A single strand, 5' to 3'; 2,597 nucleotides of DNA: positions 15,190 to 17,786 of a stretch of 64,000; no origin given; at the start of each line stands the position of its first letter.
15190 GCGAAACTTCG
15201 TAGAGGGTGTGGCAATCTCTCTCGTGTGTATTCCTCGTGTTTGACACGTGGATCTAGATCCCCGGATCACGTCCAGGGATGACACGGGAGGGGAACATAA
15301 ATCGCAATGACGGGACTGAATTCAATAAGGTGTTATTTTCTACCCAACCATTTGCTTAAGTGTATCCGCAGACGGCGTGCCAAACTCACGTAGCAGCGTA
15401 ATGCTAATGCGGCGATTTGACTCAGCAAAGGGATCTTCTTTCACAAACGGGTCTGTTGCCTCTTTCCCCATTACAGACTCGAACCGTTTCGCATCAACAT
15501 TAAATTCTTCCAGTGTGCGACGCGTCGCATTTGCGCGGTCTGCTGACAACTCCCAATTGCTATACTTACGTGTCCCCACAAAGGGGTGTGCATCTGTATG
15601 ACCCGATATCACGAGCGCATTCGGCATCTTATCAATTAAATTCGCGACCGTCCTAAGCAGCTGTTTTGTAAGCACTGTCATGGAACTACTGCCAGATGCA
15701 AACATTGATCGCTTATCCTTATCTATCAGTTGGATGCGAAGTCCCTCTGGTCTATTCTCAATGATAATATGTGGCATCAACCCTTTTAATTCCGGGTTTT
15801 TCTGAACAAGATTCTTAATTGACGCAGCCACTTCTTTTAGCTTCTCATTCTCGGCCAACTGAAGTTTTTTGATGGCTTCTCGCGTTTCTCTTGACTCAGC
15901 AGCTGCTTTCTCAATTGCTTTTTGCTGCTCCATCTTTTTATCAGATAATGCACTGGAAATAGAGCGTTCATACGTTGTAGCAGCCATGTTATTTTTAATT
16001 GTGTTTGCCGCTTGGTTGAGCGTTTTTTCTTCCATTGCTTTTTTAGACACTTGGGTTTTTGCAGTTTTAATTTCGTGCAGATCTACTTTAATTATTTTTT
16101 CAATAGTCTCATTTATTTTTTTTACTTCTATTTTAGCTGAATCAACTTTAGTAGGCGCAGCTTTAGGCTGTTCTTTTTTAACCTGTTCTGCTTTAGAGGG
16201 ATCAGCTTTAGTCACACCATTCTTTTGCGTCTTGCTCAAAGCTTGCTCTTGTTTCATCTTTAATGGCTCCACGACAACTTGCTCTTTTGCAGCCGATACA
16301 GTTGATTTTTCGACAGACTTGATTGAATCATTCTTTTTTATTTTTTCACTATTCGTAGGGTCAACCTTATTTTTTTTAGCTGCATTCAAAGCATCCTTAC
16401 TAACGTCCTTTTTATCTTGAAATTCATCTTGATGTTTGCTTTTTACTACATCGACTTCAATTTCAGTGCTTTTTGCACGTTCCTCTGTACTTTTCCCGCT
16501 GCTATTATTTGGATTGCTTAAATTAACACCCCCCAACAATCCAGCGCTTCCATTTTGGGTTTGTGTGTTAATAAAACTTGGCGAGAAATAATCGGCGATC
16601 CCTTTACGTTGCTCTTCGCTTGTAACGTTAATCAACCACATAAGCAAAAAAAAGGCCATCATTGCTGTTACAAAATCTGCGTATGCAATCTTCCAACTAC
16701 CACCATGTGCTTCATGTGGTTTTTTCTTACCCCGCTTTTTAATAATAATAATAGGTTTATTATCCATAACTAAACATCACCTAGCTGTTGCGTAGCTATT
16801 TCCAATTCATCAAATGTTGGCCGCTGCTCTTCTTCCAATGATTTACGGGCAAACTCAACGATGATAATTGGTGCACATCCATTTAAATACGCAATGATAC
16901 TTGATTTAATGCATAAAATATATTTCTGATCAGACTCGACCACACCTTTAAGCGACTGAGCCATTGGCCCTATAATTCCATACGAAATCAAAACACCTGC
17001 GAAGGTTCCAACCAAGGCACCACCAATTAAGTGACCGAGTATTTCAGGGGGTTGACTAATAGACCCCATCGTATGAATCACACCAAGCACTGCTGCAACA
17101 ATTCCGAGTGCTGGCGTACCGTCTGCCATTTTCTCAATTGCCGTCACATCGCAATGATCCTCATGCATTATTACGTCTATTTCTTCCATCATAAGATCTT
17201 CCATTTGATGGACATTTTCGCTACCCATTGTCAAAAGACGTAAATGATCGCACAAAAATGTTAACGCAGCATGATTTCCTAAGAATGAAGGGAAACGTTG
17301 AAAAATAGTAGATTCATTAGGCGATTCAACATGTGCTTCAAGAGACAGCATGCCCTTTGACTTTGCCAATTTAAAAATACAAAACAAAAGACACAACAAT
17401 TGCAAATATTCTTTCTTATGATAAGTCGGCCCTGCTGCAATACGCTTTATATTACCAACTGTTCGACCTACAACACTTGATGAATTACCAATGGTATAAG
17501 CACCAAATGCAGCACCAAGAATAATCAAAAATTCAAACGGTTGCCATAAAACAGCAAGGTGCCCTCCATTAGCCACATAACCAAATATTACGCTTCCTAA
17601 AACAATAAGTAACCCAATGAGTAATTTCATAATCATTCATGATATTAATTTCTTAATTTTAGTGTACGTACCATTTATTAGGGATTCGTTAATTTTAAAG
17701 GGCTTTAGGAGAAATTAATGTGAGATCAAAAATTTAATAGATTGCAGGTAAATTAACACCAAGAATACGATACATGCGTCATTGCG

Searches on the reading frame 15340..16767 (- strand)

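Call 48: search_protein_families(library=pfam, proteins=[window:15340-16767:-], max_evalue=0.001)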
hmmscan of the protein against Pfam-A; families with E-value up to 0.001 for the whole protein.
window:15340-16767:- (475 aa): 2 families
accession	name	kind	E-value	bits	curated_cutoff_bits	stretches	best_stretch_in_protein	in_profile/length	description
PF13677.11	MotB_plug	-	6.1e-21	74.2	24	1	10-65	2-58/58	Membrane MotB of proton-channel complex MotA/MotB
PF00691.25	OmpA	-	3.8e-13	50.1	27.2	1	355-448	1-92/98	OmpA family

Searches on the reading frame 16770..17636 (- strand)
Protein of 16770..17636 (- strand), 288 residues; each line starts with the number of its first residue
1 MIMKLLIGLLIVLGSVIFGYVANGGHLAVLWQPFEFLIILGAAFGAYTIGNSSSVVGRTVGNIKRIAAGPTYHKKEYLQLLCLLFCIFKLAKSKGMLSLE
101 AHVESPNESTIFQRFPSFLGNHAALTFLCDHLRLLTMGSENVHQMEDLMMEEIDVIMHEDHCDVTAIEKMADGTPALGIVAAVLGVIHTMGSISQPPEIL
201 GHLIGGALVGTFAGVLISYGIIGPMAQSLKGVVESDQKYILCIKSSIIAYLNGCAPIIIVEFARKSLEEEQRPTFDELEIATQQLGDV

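Call 48: search_protein_families(library=pfam, proteins=[window:16770-17636:-], max_evalue=0.001)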
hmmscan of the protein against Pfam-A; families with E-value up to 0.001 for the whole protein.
window:16770-17636:- (288 aa): 2 families
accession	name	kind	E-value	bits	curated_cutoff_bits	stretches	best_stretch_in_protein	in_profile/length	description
PF20560.3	MotA_N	-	1.1e-28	99.7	27.3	1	6-95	1-91/91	Motility protein A N-terminal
PF01618.21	MotA_ExbB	-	8e-12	45.5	22.9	1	138-235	20-120/127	MotA/TolQ/ExbB proton channel family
